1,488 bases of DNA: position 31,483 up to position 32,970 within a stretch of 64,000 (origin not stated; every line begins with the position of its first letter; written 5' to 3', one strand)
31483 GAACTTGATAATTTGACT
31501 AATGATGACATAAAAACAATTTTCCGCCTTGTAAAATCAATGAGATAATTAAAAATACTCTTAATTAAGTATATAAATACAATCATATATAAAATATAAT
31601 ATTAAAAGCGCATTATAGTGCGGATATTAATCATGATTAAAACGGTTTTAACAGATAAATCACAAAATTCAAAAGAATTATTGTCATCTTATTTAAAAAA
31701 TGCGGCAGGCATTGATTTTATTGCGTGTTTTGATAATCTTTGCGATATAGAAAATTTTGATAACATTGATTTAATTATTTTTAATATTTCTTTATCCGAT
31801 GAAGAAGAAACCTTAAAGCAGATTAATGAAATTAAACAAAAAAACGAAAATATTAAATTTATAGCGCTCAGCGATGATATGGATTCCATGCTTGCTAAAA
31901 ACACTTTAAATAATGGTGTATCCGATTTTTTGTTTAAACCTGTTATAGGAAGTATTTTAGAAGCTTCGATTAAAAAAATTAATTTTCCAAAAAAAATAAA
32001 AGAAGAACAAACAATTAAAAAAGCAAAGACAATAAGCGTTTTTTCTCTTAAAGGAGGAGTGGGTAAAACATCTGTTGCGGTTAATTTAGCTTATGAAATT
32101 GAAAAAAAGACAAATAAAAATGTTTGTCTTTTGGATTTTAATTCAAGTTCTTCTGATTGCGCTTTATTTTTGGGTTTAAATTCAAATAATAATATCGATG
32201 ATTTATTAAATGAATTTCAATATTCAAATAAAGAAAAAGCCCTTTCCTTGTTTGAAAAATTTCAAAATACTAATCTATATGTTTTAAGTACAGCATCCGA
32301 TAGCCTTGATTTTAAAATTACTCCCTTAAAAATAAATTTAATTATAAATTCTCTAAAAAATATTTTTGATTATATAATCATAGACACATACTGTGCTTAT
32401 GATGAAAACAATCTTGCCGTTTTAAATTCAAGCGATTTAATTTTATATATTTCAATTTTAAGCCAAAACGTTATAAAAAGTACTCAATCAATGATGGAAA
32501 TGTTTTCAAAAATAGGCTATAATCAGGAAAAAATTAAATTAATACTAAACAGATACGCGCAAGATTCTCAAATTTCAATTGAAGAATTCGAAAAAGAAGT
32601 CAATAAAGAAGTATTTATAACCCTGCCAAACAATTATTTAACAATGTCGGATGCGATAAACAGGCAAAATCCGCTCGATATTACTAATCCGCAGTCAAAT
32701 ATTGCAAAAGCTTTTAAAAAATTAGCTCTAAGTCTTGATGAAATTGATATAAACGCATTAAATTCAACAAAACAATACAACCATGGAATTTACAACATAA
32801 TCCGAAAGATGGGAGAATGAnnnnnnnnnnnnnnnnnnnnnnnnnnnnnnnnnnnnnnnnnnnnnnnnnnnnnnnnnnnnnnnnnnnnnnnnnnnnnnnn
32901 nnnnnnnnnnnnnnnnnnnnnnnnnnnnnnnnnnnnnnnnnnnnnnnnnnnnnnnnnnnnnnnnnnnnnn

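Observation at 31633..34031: Tad-like remnant: TadZ/CpaE-like ARD-ParA plus a CpaF/TadA-like protein with degenerate ATPase motifs, fused to a housekeeping operon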

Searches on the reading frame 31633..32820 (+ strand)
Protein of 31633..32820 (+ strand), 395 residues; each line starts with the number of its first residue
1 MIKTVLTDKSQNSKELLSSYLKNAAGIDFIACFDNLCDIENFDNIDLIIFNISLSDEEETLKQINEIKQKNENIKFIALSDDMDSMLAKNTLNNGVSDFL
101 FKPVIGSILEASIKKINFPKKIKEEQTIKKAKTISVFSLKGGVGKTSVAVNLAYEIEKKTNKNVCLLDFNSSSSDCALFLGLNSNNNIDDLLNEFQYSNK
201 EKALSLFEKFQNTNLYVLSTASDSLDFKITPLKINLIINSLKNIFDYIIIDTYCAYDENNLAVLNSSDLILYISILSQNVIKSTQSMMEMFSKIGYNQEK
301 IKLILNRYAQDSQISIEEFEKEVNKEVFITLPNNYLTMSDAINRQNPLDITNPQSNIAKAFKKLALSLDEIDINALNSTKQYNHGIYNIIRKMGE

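Call 3: search_protein_families(library=pfam, proteins=[window:31633-32820:+], max_evalue=0.1)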
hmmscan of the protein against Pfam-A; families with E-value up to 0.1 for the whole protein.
window:31633-32820:+ (395 aa): 9 families
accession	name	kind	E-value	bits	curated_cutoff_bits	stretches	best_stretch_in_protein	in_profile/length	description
PF13614.12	AAA_31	-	5.5e-12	46.4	27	1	132-294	2-167/177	AAA domain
PF01656.29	CbiA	-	1.4e-11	44.9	25.4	1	134-332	1-110/125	CobQ/CobB/MinD/ParA nucleotide binding domain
PF10609.15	ParA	-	3.5e-09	36.9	27.1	1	132-187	4-58/246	NUBPL iron-transfer P-loop NTPase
PF00072.30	Response_reg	-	1.6e-06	28.7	30.2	1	15-107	12-104/111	Response regulator receiver domain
PF00142.24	Fer4_NifH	-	0.0018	18.3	25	0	303-371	179-247/271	4Fe-4S iron sulfur cluster binding proteins, NifH/frxC family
PF06564.18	CBP_BcsQ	-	0.0036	17.3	21.3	1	133-365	3-230/234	Cellulose biosynthesis protein BcsQ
PF07015.17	VirC1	-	0.0042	16.9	24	0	244-286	83-125/231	VirC1 protein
PF17427.7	Phi29_Phage_SSB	-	0.0064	17.1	25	1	250-310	54-113/123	Phage Single-stranded DNA-binding protein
PF02374.21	ArsA_ATPase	-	0.019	14.7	24.3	1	136-164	5-33/305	Anion-transporting ATPase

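Call 4: search_protein_families(library=ncbifam, proteins=[window:31633-32820:+], max_evalue=1)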
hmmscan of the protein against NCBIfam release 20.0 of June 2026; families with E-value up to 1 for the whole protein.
window:31633-32820:+ (395 aa): 34 families (the best 25 are shown)
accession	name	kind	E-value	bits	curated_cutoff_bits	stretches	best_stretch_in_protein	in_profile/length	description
TIGR01968.1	minD_bact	equivalog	1.9e-19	70.1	212.9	1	132-392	2-259/261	septum site-determining protein MinD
TIGR01969.1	minD_arch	subfamily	1.4e-17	63.7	201.75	1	133-380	2-242/251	cell division ATPase MinD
NF041546.1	ParA_partition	equivalog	7.6e-12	45.2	180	2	133-172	1-39/203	ParA family partition ATPase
TIGR03371.1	cellulose_yhjQ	equivalog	7.3e-11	42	157.85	1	132-366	2-239/246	cellulose biosynthesis protein BcsQ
NF041136.1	MrpORP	equivalog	1.1e-08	34.7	450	1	132-256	6-126/365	iron-sulfur cluster carrier protein MrpORP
NF047398.1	AAA_KGGVGR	domain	2.8e-07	31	90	1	131-221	2-100/190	KGGVGR-motif variant AAA ATPase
NF008079.0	PRK10818.1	equivalog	4.5e-07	29.5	508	1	131-269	2-138/270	septum site-determining protein MinD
NF008669.0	PRK11670.1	equivalog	4.9e-07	29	348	1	60-171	35-146/369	iron-sulfur cluster carrier protein ApbC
TIGR03018.1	pepcterm_TyrKin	hypoth_equivalog_domain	2.6e-06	26.9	230.65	1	124-196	28-100/207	XrtA-associated tyrosine autokinase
TIGR03815.1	CpaE_hom_Actino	equivalog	5.2e-06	25.8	154.45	1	125-318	105-292/340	septum site-determining protein Ssd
NF007750.0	PRK10430.1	equivalog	5.7e-06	26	262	1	1-134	1-138/239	two-component system response regulator DcuR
TIGR02016.1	BchX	equivalog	0.00018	20.9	331.2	2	133-202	2-69/296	chlorophyllide a reductase iron protein subunit X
TIGR01287.1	nifH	equivalog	0.00023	20.6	394.35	1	304-372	180-248/275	nitrogenase iron protein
TIGR01007.1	eps_fam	subfamily_domain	0.00025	20.7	108.05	1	129-252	15-135/204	polysaccharide biosynthesis tyrosine autokinase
NF009701.0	PRK13230.1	subfamily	0.00034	19.7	350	1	306-377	196-266/291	nitrogenase reductase-like protein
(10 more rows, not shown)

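Call 14: search_solved_structures(query=window:31633-32820:+, max_evalue=0.001, show_alignments=2)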
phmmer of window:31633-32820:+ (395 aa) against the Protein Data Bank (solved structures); distinct sequences matched with E-value up to 0.001: 15.
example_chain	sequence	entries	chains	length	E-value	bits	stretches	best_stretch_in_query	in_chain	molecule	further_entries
3ea0_A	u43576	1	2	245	1.2e-13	54.3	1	134-369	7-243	ATPase, ParA family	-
1g3q_A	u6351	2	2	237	9e-13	51.4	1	132-370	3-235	CELL DIVISION INHIBITOR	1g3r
1ion_A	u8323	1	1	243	1.4e-11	47.4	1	132-371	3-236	PROBABLE CELL DIVISION INHIBITOR MIND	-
4v03_A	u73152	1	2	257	7.2e-07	32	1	131-350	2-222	SITE-DETERMINING PROTEIN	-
4v02_A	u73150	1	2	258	1.9e-06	30.6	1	131-350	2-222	SITE-DETERMINING PROTEIN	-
4rz2_A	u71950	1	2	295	3.2e-06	29.8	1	130-366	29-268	Site-determining protein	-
4rz3_A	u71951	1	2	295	8.2e-06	28.5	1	130-366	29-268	Site-determining protein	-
3q9l_A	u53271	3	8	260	0.00027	23.5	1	131-274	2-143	Septum site-determining protein minD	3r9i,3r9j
6iub_A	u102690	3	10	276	0.0003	23.4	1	132-263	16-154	SpoOJ regulator (Soj)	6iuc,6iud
6riq_C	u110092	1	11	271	0.0003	23.3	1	131-336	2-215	Site-determining protein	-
5j1j_A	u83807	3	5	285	0.00033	23.2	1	127-293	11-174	Site-determining protein | Transcriptional antiactivator FleN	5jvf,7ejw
8phx_A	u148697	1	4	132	0.00049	22.6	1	24-107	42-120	Histidine protein kinase SLN1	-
8jmj_A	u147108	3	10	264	0.00069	22.2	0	132-264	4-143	SpoOJ regulator (Soj)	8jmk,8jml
8p53_A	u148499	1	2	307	0.00083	21.9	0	123-293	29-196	Antiactivator FleN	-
8pb9_A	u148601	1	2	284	0.00091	21.8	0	127-293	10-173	Antiactivator FleN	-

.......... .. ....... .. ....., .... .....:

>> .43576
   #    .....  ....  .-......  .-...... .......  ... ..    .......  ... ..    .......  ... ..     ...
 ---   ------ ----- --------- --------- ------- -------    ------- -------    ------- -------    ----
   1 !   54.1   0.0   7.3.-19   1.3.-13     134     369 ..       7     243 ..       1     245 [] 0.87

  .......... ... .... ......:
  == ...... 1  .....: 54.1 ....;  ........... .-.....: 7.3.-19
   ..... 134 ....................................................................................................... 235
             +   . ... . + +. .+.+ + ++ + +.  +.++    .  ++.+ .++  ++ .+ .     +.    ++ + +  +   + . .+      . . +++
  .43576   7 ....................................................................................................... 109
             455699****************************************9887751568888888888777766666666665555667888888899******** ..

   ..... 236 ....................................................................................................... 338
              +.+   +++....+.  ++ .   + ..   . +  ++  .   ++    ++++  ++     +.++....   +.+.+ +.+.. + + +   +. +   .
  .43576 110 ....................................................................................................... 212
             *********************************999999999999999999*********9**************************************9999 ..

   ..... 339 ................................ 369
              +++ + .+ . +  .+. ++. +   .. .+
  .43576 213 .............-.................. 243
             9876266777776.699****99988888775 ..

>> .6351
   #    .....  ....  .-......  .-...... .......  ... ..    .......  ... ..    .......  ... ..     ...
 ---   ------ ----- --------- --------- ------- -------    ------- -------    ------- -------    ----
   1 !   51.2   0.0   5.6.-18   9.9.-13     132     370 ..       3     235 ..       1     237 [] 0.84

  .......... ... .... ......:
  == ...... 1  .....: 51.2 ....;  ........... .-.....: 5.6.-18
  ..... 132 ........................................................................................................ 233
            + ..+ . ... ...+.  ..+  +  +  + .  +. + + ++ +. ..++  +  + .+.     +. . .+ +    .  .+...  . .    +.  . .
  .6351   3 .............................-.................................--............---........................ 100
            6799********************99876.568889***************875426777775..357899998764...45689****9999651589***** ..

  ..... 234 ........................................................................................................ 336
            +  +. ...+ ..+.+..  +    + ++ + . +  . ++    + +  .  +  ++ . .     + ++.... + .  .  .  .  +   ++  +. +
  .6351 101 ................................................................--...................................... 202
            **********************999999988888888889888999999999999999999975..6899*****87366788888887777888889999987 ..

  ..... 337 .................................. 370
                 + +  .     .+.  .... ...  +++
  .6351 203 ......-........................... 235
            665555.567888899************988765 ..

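Call 15: find_homologous_proteins(query=window:31633-32820:+, max_evalue=0.001)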
Query window:31633-32820:+ (395 aa): 562 proteins with E <= 0.001 among 8000 candidates; the best 120 are listed.
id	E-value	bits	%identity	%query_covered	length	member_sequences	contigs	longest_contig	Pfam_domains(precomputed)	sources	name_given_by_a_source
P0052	2.6e-238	808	99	100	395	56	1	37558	PF10609.16,PF01656.30,PF13614.13,PF00072.31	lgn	-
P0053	9.2e-146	504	66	100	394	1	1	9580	PF00142.25,PF10609.16,PF01656.30,PF13614.13,PF00072.31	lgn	-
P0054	5.2e-145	501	65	100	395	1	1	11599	PF10609.16,PF01656.30,PF13614.13,PF00072.31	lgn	-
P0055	7.3e-141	488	63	100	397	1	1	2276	PF10609.16,PF01656.30,PF13614.13,PF00072.31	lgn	-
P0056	1.5e-137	477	61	100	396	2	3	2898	PF10609.16,PF01656.30,PF13614.13,PF00072.31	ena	-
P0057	6.6e-134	465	61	100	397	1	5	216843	PF10609.16,PF01656.30,PF13614.13,PF00072.31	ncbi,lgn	-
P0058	4.4e-103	363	53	100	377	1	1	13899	PF10609.16,PF01656.30,PF13614.13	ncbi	-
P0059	1.3e-100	355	49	100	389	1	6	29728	PF10609.16,PF01656.30,PF13614.13,PF00072.31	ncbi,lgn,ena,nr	ncbi:AAA family ATPase [bacterium]|nr:AAA family ATPase [bacterium]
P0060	5.1e-98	347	47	100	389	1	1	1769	PF10609.16,PF03796.22,PF01656.30,PF13614.13,PF06564.19,PF00072.31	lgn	-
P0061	6.4e-98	346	47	100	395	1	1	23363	PF10609.16,PF01656.30,PF13614.13,PF00072.31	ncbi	-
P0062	1.5e-97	345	47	100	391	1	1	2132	PF10609.16,PF01656.30,PF13614.13,PF00072.31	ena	-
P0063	5.3e-97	343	48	100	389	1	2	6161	PF10609.16,PF01656.30,PF13614.13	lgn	-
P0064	7.3e-96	340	47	100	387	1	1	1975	PF10609.16,PF01656.30,PF13614.13,PF00072.31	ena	-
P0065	9.4e-96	339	46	100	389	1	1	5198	PF10609.16,PF01656.30,PF13614.13,PF00072.31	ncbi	-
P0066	1.0e-95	339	47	100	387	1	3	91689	PF10609.16,PF01656.30,PF13614.13,PF00072.31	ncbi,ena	-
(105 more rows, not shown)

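Call 22: search_solved_structures(query=A2, max_evalue=0.001, show_alignments=5)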
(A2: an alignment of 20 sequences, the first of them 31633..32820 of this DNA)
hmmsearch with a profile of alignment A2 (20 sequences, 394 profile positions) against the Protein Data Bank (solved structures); distinct sequences matched with E-value up to 0.001: 72 (the best 60 are shown).
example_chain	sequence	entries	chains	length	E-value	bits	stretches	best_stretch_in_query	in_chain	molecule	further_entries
3ea0_A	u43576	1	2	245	4.9e-28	101.2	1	130-366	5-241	ATPase, ParA family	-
1g3q_A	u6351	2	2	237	1.2e-16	63.7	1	130-370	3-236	CELL DIVISION INHIBITOR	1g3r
1ion_A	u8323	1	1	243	4.5e-15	58.5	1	129-370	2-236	PROBABLE CELL DIVISION INHIBITOR MIND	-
4v02_A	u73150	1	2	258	2.4e-14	56.1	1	129-346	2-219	SITE-DETERMINING PROTEIN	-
4v03_A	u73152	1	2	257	3.8e-14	55.5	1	129-346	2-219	SITE-DETERMINING PROTEIN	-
3q9l_A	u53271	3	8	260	5.1e-13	51.8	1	129-347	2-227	Septum site-determining protein minD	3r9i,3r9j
6riq_C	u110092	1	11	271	2.9e-11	46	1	129-365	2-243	Site-determining protein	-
6iub_A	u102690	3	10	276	8.5e-10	41.2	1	126-300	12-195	SpoOJ regulator (Soj)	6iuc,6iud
1hyq_A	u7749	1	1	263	1.2e-09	40.7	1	130-375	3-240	CELL DIVISION INHIBITOR (MIND-1)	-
8jmj_A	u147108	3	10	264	1.4e-09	40.5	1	129-300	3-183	SpoOJ regulator (Soj)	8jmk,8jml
8pb9_A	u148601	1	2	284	2.7e-09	39.5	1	126-368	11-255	Antiactivator FleN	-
8p53_A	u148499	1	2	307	3.5e-09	39.1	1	126-368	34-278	Antiactivator FleN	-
5j1j_A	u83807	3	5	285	4.3e-09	38.8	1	127-368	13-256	Site-determining protein | Transcriptional antiactivator FleN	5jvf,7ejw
3k9g_A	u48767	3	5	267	6.1e-09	38.3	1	124-313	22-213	PF-32 protein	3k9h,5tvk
2qxy_A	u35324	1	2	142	1.1e-08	37.5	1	5-122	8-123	Response regulator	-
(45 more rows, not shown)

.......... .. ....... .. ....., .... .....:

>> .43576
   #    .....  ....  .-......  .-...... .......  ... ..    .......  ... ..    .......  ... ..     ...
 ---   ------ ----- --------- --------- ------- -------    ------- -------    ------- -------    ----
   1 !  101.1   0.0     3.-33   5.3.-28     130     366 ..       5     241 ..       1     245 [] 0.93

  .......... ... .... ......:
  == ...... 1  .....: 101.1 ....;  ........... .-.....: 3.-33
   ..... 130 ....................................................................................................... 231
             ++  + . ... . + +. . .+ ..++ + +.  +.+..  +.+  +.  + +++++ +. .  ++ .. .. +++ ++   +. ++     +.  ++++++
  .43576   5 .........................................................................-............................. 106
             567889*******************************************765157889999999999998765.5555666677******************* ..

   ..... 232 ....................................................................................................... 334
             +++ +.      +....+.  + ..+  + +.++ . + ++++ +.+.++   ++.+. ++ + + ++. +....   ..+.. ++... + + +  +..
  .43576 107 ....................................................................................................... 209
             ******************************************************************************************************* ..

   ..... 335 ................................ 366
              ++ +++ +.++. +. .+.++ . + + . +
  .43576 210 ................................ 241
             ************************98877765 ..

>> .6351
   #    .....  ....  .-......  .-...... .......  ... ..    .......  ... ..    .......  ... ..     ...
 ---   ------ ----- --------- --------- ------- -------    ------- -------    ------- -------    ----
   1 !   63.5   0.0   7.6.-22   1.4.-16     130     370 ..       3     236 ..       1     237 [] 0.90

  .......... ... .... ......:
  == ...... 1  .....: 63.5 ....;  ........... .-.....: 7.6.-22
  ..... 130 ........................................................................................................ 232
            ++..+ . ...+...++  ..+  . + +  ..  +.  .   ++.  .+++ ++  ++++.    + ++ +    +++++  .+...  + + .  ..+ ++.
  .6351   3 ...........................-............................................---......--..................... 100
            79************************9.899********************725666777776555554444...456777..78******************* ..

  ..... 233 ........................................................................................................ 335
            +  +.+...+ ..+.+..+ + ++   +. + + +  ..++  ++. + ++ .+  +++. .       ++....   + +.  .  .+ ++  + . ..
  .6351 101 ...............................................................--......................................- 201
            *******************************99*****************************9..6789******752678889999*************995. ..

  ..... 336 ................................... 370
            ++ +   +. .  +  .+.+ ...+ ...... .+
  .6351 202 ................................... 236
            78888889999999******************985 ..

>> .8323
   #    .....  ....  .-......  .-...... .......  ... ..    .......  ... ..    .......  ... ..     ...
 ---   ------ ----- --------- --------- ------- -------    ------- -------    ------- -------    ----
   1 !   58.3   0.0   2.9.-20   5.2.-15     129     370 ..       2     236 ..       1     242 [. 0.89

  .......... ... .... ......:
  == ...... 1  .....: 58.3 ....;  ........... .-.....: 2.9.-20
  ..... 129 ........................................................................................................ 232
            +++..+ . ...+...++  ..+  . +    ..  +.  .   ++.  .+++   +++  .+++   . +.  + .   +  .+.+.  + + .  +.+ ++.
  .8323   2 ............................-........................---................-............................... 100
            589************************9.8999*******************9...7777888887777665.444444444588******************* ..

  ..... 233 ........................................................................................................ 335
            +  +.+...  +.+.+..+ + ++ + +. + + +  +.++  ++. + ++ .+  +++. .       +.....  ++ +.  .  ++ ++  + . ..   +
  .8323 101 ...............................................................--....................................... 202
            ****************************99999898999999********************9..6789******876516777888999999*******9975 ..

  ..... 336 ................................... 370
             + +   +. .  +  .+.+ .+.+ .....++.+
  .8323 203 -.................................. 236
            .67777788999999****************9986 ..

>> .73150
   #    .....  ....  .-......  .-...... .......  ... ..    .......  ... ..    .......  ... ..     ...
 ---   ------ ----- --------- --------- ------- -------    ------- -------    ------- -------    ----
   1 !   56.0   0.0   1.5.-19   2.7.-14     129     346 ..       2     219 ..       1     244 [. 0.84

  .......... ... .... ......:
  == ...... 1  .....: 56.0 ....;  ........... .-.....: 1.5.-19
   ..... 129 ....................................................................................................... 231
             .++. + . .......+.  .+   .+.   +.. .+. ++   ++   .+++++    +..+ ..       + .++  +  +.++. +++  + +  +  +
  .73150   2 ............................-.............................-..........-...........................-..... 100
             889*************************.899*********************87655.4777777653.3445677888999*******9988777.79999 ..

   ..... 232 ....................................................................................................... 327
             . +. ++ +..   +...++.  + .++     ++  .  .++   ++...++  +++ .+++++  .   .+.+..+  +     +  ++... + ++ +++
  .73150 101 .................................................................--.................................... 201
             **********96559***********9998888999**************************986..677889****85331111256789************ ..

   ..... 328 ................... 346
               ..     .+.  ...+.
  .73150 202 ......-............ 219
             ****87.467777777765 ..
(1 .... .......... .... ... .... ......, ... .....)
